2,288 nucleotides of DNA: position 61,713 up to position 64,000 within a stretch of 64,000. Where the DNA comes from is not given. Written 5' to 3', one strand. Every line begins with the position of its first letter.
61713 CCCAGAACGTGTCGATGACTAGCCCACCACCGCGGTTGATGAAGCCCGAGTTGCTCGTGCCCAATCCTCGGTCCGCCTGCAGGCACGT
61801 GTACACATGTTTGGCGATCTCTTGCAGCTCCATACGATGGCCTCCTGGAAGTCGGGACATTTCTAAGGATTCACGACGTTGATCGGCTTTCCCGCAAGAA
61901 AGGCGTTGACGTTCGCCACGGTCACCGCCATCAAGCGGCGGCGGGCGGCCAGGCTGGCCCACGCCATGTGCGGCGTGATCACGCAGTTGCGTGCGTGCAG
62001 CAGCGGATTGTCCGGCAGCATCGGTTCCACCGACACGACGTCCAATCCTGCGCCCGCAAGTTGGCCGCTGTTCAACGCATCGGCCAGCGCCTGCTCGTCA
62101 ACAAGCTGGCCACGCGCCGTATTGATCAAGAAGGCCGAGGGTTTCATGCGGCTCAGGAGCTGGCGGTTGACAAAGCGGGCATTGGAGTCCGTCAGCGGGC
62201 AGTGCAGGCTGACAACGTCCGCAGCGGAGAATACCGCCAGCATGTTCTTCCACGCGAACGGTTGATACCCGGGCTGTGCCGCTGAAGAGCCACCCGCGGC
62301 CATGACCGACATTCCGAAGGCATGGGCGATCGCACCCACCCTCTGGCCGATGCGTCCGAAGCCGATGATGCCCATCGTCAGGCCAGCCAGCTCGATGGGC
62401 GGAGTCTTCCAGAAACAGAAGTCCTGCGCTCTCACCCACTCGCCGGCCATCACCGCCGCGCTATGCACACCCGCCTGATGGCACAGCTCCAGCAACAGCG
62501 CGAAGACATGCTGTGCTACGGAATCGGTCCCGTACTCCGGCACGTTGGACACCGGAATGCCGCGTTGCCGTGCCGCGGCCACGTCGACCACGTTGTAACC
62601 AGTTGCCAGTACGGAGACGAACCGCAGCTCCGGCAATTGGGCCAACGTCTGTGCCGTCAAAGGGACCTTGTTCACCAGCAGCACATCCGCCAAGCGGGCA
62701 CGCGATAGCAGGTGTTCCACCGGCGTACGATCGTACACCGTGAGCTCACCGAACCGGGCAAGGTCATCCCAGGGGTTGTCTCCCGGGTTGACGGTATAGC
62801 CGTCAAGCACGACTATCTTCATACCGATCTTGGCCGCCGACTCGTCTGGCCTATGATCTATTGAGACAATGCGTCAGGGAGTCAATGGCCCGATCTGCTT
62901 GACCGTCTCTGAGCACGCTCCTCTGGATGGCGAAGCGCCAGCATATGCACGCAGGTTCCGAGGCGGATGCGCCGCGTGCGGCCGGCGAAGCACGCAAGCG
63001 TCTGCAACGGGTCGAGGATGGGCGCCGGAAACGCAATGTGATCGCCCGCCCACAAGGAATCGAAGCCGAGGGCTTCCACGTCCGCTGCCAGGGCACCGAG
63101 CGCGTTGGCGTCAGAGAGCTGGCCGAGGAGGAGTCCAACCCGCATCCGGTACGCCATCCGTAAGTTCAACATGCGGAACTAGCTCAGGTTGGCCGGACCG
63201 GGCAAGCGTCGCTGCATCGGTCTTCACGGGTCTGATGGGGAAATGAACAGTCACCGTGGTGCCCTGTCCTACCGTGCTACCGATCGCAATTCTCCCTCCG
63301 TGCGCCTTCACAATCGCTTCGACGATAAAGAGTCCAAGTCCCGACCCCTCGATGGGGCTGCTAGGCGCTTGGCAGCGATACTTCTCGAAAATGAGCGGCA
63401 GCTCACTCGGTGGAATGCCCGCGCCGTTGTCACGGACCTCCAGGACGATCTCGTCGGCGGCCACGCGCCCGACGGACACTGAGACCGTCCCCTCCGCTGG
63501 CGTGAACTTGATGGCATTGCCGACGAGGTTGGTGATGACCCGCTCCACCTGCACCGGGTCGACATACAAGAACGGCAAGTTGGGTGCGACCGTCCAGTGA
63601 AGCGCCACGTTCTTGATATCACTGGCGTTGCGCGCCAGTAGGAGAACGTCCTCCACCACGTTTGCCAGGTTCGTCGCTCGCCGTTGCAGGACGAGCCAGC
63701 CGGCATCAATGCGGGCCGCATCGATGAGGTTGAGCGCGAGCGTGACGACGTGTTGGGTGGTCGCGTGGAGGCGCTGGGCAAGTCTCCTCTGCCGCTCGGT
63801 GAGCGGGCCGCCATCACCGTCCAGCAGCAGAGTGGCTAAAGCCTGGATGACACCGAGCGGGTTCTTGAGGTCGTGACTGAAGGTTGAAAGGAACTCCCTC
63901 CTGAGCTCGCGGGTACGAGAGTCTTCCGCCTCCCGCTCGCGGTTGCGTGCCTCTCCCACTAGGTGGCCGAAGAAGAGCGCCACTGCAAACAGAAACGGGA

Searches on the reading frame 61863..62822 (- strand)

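Call 86: search_protein_families(library=pfam, proteins=[window:61863-62822:-], max_evalue=0.00001)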
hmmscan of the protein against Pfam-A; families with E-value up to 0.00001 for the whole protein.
window:61863-62822:- (319 aa): 2 families
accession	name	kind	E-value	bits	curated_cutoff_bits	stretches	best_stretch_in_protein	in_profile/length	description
PF02826.25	2-Hacid_dh_C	-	3.3e-53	180.1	25.1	1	107-287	1-178/178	D-isomer specific 2-hydroxyacid dehydrogenase, NAD binding domain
PF00389.36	2-Hacid_dh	-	7.1e-27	94.1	24.6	1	23-318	19-134/134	D-isomer specific 2-hydroxyacid dehydrogenase, catalytic domain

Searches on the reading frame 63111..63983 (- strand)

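Call 86: search_protein_families(library=pfam, proteins=[window:63111-63983:-], max_evalue=0.00001)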
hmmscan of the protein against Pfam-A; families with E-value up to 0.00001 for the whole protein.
window:63111-63983:- (290 aa): 2 families
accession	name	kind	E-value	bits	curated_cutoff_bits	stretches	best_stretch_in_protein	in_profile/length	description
PF02518.31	HATPase_c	-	6.4e-30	104.3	26.4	1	142-251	2-110/111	Histidine kinase-, DNA gyrase B-, and HSP90-like ATPase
PF00512.31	HisKA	-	3.8e-14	52.9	26.9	1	28-95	2-66/66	His Kinase A (phospho-acceptor) domain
